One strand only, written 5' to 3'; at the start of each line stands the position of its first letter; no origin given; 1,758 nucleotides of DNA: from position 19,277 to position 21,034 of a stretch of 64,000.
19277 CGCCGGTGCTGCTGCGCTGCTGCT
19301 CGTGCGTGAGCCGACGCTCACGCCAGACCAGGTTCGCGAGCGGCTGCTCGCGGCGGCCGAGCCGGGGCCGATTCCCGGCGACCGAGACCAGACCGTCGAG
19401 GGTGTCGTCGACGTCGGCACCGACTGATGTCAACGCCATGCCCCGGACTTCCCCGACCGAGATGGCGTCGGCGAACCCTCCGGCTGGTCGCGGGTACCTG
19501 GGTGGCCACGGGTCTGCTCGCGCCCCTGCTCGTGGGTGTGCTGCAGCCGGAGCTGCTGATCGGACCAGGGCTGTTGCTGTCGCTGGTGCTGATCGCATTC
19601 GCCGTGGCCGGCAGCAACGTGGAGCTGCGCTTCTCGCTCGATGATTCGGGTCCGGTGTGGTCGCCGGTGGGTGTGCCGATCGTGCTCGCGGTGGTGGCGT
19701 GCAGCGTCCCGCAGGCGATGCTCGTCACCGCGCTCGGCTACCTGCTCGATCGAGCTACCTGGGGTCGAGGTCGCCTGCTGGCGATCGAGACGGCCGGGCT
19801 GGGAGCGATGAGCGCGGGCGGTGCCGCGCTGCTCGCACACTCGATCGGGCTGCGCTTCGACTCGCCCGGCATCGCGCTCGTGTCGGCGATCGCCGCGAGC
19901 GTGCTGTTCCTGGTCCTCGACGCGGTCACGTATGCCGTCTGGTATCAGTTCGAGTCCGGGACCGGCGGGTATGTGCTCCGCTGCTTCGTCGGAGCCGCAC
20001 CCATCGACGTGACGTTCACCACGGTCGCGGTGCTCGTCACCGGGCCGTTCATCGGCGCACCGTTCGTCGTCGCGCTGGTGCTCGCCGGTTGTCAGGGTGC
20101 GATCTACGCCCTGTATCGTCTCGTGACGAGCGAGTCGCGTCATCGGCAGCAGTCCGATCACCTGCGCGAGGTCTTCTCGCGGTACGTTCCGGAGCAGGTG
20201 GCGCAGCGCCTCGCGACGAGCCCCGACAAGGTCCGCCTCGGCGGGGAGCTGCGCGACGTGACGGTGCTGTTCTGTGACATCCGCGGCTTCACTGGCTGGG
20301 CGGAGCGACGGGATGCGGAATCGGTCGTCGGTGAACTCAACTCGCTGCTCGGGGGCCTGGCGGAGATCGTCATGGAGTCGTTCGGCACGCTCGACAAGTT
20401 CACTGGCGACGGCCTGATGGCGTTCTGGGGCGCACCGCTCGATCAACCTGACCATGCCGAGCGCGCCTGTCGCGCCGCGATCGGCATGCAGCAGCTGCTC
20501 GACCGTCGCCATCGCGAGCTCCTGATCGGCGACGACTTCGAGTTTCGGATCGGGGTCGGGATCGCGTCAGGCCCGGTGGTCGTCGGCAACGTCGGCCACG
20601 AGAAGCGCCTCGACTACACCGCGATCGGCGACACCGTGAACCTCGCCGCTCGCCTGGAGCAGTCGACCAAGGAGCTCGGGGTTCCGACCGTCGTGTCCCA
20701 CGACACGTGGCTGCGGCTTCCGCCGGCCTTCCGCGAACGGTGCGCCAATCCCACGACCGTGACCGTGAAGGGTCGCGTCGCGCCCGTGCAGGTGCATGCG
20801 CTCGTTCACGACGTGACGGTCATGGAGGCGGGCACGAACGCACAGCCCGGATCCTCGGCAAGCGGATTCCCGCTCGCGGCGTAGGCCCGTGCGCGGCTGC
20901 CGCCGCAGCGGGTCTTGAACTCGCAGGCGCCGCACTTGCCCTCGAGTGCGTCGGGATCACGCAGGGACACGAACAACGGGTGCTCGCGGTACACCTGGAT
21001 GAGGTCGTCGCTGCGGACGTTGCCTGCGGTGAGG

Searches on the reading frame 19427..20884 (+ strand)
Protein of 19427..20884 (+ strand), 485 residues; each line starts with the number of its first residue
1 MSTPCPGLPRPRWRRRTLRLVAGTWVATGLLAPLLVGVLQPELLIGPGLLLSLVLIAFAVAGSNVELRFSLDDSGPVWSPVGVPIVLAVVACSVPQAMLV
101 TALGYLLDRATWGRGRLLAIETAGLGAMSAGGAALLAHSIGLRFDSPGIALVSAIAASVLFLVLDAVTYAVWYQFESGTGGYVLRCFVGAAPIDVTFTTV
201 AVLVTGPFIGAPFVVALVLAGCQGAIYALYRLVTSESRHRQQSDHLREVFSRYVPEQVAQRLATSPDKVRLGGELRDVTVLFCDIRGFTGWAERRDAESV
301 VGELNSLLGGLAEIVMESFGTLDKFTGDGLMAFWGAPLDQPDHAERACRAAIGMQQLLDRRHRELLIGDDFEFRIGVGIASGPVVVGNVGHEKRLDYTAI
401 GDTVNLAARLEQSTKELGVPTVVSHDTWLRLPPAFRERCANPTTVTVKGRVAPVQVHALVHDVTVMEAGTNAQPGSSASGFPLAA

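Call 69: search_protein_families(library=pfam, proteins=[window:19427-20884:+], max_evalue=0.00001)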
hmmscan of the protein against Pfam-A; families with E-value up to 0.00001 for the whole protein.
window:19427-20884:+ (485 aa): 1 family
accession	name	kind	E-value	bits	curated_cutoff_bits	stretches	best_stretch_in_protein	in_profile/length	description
PF00211.25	Guanylate_cyc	-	4.8e-20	72.4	21.9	1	276-450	7-175/183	Adenylate and Guanylate cyclase catalytic domain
